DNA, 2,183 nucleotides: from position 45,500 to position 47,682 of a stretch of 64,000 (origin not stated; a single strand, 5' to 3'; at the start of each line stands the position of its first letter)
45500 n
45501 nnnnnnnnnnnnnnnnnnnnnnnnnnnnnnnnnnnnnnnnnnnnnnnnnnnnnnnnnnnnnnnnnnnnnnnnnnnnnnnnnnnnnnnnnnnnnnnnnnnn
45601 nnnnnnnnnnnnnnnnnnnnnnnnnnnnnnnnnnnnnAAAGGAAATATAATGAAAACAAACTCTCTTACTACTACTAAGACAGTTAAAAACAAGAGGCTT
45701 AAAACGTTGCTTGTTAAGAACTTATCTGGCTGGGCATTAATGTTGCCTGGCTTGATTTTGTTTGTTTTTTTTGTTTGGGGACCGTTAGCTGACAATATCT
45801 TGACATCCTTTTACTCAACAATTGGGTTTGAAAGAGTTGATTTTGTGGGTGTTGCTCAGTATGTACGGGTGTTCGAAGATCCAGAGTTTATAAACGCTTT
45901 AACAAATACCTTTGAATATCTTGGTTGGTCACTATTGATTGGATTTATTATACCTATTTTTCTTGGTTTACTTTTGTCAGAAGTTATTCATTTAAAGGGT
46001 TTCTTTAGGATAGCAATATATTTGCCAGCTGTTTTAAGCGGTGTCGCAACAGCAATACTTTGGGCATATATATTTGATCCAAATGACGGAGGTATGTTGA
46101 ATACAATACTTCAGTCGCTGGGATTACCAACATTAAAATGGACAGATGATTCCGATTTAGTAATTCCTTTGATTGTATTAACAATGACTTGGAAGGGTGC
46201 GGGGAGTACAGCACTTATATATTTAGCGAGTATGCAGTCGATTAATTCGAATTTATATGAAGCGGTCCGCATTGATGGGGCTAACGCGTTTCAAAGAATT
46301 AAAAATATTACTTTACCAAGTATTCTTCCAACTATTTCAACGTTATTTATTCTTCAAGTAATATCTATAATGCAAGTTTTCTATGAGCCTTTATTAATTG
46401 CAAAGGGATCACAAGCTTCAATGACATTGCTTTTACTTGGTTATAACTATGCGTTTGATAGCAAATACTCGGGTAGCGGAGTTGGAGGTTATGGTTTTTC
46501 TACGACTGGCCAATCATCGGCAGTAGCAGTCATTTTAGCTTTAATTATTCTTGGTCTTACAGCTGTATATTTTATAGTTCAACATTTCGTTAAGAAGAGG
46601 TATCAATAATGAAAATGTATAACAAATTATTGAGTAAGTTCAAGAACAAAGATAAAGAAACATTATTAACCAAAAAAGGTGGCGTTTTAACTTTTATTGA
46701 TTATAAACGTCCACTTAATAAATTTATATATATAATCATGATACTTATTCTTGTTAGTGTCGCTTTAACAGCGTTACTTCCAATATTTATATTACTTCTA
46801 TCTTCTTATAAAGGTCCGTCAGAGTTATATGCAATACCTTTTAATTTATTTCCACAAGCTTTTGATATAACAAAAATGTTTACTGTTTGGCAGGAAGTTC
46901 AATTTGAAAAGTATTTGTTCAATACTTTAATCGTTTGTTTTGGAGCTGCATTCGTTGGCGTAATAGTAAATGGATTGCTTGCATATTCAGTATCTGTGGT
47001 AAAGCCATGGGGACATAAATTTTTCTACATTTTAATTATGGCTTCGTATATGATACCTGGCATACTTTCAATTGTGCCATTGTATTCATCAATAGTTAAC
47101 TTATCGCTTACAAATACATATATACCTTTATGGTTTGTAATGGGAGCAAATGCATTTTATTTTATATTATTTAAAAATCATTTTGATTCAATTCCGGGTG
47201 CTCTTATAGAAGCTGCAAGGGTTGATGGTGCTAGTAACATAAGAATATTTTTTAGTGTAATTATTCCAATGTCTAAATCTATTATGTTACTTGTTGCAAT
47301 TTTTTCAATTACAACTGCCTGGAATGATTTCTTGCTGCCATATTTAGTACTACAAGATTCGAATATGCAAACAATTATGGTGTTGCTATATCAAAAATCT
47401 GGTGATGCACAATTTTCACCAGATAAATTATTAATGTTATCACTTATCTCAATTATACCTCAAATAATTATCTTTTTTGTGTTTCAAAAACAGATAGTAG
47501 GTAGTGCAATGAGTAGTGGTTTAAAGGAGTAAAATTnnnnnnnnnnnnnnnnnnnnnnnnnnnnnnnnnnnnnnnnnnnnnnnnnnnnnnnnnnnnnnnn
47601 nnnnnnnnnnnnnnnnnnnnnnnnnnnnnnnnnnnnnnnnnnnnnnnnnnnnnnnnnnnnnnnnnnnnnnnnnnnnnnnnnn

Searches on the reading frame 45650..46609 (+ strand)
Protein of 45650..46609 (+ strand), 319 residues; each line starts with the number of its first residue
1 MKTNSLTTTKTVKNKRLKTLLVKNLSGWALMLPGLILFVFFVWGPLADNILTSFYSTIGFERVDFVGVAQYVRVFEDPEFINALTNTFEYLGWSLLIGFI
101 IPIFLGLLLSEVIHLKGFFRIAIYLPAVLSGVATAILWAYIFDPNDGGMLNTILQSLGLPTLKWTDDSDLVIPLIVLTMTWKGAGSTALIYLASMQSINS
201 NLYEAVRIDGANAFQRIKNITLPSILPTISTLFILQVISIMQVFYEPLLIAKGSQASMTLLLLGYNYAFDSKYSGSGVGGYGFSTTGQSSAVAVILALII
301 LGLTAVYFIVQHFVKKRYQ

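Call 43: search_protein_families(library=pfam, proteins=[window:45650-46609:+], max_evalue=0.00001)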
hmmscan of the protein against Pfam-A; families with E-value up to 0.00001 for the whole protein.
window:45650-46609:+ (319 aa): 1 family
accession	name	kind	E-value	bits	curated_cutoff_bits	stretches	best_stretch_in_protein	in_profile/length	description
PF00528.27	BPD_transp_1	-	1e-17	64.9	26.4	1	103-317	6-181/184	Binding-protein-dependent transport system inner membrane component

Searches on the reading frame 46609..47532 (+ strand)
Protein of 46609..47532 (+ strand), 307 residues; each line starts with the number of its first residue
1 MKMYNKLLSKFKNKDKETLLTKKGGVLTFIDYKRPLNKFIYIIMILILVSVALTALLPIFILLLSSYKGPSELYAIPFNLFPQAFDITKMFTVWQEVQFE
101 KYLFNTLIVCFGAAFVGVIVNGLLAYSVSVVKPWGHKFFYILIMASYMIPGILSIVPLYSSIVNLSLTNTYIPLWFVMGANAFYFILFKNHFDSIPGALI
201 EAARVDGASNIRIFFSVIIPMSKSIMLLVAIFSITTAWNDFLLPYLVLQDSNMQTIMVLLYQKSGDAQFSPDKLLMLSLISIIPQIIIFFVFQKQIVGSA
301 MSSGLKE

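Call 43: search_protein_families(library=pfam, proteins=[window:46609-47532:+], max_evalue=0.00001)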
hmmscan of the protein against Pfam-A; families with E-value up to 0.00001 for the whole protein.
window:46609-47532:+ (307 aa): 1 family
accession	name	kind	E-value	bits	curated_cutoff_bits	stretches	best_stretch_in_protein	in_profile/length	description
PF00528.27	BPD_transp_1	-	2e-12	47.7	26.4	1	122-293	5-175/184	Binding-protein-dependent transport system inner membrane component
